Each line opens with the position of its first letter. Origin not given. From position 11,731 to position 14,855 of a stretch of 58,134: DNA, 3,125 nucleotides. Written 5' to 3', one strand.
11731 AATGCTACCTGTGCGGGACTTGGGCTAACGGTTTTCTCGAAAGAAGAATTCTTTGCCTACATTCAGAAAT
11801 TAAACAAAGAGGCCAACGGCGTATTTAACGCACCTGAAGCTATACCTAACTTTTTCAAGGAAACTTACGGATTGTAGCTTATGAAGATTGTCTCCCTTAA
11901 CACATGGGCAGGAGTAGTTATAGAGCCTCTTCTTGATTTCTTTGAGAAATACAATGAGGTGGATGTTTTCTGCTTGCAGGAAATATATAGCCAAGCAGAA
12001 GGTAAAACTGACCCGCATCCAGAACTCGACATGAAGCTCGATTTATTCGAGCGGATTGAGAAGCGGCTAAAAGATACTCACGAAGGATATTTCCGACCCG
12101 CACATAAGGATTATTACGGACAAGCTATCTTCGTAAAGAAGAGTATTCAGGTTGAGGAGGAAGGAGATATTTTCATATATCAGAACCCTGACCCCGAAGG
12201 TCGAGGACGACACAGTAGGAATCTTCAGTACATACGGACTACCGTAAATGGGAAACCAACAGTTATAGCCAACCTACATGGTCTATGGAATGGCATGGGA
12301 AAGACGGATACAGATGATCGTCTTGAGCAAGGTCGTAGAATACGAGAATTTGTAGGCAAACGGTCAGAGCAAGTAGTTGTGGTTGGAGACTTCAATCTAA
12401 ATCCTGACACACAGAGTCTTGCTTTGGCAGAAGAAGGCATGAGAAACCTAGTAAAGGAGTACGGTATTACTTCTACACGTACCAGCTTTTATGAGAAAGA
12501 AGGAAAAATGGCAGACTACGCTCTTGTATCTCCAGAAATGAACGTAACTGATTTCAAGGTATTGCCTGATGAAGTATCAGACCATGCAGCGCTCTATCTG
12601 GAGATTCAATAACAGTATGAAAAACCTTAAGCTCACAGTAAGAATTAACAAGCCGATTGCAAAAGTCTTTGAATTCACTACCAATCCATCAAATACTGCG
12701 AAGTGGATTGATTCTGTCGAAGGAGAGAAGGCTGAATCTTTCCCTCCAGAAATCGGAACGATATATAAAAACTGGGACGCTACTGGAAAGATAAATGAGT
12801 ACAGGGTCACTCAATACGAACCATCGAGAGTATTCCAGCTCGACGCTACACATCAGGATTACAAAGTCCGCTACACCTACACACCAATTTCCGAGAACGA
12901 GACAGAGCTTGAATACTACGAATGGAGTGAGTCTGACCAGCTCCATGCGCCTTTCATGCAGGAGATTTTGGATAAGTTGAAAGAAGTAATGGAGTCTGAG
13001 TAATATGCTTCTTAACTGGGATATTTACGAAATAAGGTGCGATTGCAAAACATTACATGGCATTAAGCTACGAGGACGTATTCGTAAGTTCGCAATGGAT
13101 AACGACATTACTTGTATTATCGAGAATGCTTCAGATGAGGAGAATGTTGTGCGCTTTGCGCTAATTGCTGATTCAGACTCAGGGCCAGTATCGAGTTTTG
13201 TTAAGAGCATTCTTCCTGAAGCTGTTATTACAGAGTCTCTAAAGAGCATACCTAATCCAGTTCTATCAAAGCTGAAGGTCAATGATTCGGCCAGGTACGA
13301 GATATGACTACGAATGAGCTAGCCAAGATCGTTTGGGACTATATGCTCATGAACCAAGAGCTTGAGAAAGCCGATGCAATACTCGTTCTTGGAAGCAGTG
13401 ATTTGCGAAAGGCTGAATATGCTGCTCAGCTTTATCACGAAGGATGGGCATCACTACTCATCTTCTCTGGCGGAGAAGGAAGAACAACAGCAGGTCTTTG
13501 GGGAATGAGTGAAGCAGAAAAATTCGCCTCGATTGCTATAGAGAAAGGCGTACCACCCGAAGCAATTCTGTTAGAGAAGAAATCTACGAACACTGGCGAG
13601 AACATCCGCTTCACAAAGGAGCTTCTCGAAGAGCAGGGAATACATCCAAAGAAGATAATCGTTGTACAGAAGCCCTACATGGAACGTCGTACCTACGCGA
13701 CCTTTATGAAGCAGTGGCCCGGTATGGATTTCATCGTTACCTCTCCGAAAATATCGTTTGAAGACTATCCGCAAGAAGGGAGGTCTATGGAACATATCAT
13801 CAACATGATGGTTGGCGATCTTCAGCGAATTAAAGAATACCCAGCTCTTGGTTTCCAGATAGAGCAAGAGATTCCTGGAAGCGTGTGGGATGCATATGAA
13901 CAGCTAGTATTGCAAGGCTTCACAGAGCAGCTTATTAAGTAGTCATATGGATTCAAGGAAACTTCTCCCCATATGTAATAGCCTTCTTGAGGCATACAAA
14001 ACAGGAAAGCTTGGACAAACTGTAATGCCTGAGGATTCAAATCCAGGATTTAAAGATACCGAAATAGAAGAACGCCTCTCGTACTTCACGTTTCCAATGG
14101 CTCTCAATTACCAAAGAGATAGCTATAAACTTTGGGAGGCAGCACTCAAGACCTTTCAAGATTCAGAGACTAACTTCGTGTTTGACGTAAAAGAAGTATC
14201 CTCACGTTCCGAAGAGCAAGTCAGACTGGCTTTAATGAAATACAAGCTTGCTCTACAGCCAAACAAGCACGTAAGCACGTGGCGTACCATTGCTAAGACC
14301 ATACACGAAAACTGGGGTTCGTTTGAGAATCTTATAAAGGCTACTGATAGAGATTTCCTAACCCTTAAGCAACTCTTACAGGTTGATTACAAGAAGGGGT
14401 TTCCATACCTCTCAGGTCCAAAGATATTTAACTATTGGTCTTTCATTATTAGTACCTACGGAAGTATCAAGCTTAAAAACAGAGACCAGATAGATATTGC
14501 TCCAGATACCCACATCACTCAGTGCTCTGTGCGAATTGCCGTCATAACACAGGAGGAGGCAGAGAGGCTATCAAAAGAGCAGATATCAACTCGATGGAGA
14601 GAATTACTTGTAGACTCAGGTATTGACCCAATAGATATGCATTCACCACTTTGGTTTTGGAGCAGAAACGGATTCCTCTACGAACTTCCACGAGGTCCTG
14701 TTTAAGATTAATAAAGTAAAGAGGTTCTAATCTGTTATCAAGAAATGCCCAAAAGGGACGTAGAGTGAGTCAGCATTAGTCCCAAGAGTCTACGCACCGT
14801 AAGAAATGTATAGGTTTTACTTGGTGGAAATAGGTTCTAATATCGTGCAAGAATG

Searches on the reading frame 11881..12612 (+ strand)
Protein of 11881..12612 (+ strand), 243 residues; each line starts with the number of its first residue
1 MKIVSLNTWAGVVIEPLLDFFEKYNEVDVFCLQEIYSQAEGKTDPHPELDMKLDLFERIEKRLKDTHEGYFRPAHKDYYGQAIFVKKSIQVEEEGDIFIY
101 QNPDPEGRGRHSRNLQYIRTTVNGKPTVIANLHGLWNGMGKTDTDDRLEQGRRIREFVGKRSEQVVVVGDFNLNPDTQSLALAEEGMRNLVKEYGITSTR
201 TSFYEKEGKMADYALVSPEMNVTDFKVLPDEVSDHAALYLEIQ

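Call 84: search_protein_families(library=pfam, proteins=[window:11881-12612:+], max_evalue=0.01)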
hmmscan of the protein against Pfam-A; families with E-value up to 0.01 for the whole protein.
window:11881-12612:+ (243 aa): 1 family
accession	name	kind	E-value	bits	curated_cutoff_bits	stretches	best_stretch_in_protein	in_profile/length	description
PF03372.29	Exo_endo_phos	-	1.7e-17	64.3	24.5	1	5-235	2-225/225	Endonuclease/Exonuclease/phosphatase family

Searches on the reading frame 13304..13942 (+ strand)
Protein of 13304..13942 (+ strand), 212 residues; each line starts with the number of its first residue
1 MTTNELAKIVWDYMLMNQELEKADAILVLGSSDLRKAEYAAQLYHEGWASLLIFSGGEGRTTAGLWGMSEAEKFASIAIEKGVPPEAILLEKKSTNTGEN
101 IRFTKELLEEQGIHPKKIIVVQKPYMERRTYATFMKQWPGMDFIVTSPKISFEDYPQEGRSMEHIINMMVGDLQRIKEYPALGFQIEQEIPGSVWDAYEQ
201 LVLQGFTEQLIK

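Call 84: search_protein_families(library=pfam, proteins=[window:13304-13942:+], max_evalue=0.01)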
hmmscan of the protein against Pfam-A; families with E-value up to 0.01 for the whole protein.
window:13304-13942:+ (212 aa): 1 family
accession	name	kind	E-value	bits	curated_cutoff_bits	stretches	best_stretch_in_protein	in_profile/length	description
PF02698.23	DUF218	-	1.6e-24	86.8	27.6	1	24-144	1-105/133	DUF218 domain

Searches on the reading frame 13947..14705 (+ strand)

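Call 84: search_protein_families(library=pfam, proteins=[window:13947-14705:+], max_evalue=0.01)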
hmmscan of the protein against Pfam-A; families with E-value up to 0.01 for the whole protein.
window:13947-14705:+ (252 aa): 1 family
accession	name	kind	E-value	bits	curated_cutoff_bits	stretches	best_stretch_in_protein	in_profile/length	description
PF09171.15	AGOG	-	0.0032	17.3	26.1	1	175-239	161-230/248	N-glycosylase/DNA lyase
